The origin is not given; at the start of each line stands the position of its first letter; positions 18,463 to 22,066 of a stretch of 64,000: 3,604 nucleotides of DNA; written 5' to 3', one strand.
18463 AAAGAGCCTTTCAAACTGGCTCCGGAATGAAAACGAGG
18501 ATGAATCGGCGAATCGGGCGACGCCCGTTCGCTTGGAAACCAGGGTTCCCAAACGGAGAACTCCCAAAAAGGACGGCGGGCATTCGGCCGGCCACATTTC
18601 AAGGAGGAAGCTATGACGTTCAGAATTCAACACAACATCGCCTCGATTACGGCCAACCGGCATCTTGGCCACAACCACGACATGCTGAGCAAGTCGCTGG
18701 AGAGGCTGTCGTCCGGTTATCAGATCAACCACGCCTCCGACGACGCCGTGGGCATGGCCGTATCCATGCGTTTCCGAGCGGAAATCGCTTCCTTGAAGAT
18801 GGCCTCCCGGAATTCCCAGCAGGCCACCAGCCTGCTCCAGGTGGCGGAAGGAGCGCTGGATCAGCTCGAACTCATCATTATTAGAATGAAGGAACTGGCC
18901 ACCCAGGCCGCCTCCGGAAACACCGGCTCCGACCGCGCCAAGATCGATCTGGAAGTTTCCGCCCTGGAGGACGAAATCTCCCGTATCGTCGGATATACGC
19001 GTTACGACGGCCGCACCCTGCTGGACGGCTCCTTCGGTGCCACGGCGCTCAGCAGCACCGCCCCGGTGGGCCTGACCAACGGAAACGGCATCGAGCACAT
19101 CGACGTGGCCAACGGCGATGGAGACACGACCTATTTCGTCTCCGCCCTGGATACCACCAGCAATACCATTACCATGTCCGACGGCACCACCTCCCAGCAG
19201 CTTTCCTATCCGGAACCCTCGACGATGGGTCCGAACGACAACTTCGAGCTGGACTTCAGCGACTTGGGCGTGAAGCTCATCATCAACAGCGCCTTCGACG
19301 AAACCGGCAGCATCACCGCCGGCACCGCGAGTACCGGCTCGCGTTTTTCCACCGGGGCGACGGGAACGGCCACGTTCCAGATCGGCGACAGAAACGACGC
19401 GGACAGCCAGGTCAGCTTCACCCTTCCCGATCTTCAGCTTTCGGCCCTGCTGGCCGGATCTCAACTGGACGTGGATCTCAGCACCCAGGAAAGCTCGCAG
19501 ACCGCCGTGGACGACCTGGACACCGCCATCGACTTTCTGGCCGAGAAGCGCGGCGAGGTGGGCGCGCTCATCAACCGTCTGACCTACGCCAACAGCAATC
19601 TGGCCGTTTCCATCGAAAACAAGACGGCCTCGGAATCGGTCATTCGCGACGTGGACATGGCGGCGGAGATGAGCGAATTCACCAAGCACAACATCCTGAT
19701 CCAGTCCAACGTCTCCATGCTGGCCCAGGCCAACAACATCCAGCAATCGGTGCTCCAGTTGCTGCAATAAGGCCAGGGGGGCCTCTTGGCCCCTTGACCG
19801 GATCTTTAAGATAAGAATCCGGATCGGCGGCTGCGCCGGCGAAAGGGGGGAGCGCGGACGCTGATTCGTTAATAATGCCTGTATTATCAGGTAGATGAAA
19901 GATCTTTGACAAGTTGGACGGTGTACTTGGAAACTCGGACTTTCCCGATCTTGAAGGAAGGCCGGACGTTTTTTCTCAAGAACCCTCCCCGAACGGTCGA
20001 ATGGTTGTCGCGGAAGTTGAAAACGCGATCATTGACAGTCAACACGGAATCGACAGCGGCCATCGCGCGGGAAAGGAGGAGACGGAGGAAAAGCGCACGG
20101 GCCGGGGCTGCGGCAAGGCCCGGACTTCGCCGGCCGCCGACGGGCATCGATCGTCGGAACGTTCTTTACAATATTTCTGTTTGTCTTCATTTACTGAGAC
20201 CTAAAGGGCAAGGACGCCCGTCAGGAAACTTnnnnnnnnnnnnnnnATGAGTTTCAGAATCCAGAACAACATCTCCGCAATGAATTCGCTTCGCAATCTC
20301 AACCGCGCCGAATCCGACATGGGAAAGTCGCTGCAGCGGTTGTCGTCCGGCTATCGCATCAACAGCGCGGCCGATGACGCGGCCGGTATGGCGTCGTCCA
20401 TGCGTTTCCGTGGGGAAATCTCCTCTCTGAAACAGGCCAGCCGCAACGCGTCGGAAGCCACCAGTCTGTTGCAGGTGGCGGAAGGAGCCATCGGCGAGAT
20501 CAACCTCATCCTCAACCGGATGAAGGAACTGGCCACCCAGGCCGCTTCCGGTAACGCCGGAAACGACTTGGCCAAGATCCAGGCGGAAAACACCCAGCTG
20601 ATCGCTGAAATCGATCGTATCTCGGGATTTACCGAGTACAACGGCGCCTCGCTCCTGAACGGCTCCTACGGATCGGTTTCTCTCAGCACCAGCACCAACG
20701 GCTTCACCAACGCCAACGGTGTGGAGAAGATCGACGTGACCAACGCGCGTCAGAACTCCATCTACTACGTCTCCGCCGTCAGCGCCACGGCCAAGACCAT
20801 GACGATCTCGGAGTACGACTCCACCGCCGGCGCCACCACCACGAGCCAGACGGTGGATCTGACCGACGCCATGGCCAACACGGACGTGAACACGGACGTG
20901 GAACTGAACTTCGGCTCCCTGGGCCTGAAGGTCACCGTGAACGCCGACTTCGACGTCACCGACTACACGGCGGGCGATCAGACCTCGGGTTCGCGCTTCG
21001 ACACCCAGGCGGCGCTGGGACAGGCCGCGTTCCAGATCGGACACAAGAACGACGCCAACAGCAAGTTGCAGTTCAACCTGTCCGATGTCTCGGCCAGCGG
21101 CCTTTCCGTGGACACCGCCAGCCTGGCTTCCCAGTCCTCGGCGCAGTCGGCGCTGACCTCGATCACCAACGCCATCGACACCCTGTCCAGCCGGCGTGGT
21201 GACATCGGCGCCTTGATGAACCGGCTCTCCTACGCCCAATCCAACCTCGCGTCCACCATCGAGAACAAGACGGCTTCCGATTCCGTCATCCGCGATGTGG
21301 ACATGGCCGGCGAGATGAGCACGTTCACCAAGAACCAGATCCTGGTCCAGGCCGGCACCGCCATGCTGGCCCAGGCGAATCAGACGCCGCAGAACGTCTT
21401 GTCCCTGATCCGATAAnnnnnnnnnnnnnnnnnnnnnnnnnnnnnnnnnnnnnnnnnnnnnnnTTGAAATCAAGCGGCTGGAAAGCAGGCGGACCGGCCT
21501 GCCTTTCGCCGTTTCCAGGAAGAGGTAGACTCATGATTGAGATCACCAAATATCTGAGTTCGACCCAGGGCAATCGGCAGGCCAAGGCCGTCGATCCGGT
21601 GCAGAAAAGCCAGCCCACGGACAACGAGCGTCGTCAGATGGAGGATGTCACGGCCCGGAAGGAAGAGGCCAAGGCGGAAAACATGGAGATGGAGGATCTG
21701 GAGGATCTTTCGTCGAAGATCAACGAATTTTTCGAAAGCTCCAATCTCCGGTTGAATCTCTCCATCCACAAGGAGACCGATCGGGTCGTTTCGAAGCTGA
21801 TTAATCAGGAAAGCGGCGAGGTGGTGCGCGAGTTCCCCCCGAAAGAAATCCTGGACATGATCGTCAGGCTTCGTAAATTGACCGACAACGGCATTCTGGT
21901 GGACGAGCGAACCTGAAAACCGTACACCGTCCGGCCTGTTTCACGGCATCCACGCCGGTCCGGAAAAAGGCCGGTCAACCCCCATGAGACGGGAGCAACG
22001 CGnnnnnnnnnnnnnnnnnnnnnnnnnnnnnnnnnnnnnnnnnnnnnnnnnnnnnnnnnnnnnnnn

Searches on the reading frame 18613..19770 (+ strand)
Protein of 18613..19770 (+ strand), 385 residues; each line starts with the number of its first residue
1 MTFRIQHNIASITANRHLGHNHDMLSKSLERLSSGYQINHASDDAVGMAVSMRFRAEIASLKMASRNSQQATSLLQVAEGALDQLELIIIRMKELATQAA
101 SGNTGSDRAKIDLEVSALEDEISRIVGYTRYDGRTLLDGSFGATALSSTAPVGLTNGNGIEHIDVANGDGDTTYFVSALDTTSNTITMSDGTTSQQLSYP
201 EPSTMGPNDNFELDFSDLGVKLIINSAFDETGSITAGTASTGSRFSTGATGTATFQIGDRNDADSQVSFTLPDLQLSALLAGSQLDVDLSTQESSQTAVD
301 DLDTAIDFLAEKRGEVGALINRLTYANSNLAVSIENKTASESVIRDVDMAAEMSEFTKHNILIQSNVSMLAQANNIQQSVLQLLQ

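Call 16: search_protein_families(library=pfam, proteins=[window:18613-19770:+], max_evalue=0.00001)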
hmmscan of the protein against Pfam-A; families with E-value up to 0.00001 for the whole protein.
window:18613-19770:+ (385 aa): 2 families
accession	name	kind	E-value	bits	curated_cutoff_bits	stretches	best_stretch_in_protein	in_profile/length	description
PF00669.25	Flagellin_N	-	2.3e-35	122.1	26.6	1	5-140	1-137/139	Bacterial flagellin N-terminal helical region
PF00700.27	Flagellin_C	-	1.9e-23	83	23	1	300-384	2-86/86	Bacterial flagellin C-terminal helical region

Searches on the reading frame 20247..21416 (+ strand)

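Call 16: search_protein_families(library=pfam, proteins=[window:20247-21416:+], max_evalue=0.00001)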
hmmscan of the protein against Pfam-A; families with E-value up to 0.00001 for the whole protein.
window:20247-21416:+ (389 aa): 2 families
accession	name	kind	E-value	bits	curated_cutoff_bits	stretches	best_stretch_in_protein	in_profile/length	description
PF00669.25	Flagellin_N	-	1.4e-37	129.2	26.6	1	5-140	1-137/139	Bacterial flagellin N-terminal helical region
PF00700.27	Flagellin_C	-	9.8e-25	87.1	23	1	304-388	2-86/86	Bacterial flagellin C-terminal helical region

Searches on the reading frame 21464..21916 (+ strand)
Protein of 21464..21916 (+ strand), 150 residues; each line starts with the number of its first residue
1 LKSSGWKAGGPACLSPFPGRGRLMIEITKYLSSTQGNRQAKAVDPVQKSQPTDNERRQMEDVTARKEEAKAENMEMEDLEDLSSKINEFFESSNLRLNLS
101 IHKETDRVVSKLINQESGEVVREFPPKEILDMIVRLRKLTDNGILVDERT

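Call 75: search_protein_families(library=pfam, proteins=[window:21464-21916:+], max_evalue=0.001)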
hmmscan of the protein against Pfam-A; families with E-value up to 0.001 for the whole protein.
window:21464-21916:+ (150 aa): 1 family
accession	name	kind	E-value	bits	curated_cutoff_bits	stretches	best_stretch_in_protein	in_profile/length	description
PF03646.20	FlaG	-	1.9e-20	73.3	23.8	1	48-148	3-101/101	FlaG protein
